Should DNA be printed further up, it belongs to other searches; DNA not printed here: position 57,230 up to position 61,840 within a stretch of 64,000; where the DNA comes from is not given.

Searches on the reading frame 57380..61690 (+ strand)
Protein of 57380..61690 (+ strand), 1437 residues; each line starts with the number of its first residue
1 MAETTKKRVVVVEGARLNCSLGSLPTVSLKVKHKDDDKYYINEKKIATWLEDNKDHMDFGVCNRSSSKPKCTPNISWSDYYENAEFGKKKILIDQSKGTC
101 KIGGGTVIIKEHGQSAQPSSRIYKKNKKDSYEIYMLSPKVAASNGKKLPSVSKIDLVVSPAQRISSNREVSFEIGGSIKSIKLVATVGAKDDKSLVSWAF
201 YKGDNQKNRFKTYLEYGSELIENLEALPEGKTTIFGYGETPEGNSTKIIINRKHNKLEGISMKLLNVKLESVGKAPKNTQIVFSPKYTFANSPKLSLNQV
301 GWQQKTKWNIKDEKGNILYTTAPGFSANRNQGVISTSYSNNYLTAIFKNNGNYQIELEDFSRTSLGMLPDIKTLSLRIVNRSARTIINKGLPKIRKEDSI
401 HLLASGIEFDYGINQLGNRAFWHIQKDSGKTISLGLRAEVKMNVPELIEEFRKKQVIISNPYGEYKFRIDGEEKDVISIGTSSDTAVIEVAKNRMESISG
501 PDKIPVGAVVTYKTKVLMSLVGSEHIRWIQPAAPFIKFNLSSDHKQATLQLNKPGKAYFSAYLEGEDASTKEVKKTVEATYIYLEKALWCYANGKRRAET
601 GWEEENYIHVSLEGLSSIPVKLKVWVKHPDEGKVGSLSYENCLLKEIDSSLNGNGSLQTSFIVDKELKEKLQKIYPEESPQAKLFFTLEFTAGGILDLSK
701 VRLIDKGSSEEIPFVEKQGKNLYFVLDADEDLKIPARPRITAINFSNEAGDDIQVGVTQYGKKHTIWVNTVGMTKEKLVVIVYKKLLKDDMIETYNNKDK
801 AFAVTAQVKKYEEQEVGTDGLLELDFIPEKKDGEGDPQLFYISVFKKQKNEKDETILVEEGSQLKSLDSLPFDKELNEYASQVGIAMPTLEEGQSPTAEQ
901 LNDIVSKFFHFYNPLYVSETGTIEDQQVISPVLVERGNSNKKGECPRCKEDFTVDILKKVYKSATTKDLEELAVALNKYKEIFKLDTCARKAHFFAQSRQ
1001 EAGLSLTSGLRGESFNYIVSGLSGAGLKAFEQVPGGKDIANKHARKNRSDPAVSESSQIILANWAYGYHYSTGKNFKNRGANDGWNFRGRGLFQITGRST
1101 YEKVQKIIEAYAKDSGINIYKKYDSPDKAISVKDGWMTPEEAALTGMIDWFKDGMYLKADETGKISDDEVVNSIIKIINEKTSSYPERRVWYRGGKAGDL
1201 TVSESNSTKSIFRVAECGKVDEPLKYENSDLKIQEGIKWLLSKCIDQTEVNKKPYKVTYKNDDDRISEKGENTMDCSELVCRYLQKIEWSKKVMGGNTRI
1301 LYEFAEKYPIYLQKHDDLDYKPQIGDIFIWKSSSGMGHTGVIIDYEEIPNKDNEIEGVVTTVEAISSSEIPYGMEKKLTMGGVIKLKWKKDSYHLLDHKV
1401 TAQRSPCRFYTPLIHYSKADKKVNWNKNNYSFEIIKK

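Call 4: search_protein_families(library=pfam, proteins=[window:57380-61690:+], max_evalue=0.1)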
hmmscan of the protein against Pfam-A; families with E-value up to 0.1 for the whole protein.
window:57380-61690:+ (1437 aa): 5 families
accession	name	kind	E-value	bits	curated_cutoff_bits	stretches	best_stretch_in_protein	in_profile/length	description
PF14107.11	DUF4280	-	8.6e-14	52.5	26.3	1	11-114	1-109/109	Domain of unknown function (DUF4280)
PF05382.19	Amidase_5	-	7.9e-05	23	21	1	1256-1348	15-103/142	Bacteriophage peptidoglycan hydrolase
PF05257.22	CHAP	-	0.0001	23.2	26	1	1275-1345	10-69/81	CHAP domain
PF25532.1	CH_CAMSAP2_N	-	0.0014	19.1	27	1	1225-1305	9-92/135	CAMSAP2-like, calponin-homology domain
PF18705.7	DUF5643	-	0.015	15.7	34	1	257-339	12-77/115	Family of unknown function (DUF5643)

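Call 5: search_protein_families(library=ncbifam, proteins=[window:57380-61690:+], max_evalue=0.1)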
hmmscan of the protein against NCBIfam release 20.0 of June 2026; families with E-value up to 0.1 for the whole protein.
window:57380-61690:+ (1437 aa): 0 families

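Call 51: search_solved_structures(query=window:57380-61690:+, max_evalue=0.01)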
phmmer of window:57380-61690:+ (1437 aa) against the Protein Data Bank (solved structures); distinct sequences matched with E-value up to 0.01: 5.
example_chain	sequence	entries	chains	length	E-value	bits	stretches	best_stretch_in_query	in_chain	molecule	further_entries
4ok7_A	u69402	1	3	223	3.2e-08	34.8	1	991-1102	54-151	Endolysin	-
9eoi_A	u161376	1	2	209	6.3e-06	27.2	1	973-1106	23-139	Putative lytic enzyme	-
8p8e_AAA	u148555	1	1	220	0.0012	19.6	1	1059-1124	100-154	Glycoside hydrolase family protein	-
9ms6_A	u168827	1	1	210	0.0014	19.5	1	1060-1107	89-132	PWe1 endolysin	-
8xcl_A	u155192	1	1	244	0.0019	19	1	969-1111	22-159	EF-hand domain-containing protein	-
